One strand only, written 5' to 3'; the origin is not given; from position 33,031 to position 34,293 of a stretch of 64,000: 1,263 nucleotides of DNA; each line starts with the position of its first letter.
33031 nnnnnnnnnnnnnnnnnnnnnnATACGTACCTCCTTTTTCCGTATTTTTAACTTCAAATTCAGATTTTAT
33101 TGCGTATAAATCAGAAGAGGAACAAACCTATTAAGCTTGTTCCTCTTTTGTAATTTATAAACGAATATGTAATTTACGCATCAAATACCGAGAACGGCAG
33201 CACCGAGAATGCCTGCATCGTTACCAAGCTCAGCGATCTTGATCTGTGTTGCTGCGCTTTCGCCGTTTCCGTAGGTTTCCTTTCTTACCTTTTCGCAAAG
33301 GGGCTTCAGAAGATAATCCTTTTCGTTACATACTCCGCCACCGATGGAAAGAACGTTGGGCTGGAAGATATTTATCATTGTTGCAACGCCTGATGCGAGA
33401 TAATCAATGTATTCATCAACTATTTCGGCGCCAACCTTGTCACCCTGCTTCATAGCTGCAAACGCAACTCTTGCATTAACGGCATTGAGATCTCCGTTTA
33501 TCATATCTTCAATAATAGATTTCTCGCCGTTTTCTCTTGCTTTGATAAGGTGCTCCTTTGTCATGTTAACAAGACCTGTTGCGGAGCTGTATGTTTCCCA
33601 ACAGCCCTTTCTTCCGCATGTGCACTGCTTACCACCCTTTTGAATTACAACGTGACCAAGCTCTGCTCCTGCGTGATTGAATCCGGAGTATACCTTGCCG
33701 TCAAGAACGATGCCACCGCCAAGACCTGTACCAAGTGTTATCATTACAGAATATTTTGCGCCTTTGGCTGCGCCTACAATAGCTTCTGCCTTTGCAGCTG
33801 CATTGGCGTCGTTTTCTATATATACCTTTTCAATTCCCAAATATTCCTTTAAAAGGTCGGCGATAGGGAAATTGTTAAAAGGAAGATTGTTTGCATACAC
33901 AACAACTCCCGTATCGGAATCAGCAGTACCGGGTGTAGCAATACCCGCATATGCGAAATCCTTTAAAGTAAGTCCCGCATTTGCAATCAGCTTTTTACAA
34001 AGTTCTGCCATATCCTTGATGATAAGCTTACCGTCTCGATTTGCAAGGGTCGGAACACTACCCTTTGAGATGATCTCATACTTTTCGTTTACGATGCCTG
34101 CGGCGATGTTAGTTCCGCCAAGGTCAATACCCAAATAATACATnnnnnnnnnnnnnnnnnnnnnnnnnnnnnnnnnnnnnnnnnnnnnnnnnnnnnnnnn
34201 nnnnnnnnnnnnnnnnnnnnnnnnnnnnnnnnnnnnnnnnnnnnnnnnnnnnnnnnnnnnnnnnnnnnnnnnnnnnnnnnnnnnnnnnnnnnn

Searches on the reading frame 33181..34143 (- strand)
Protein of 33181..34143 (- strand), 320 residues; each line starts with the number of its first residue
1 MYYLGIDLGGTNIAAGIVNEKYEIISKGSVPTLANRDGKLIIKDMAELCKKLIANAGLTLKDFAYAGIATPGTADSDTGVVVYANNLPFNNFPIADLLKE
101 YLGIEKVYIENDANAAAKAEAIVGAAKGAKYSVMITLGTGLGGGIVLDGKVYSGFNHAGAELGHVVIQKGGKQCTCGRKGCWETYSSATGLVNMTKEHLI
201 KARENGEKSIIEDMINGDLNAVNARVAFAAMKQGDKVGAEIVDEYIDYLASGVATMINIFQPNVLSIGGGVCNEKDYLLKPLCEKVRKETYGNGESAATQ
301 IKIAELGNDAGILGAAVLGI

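Call 25: search_protein_families(library=pfam, proteins=[window:33181-34143:-], max_evalue=0.001)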
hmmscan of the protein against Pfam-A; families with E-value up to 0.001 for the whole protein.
window:33181-34143:- (320 aa): 3 families
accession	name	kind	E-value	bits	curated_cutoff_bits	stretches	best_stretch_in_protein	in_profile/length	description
PF00480.26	ROK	-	1.2e-61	209.3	22.9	1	3-318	1-290/294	ROK family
PF01869.26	BcrAD_BadFG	-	1.1e-06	28.9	31.5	1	4-77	1-76/271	BadF/BadG/BcrA/BcrD ATPase family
PF00370.27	FGGY_N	-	0.00018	21.6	28.8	1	2-70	1-77/245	FGGY family of carbohydrate kinases, N-terminal domain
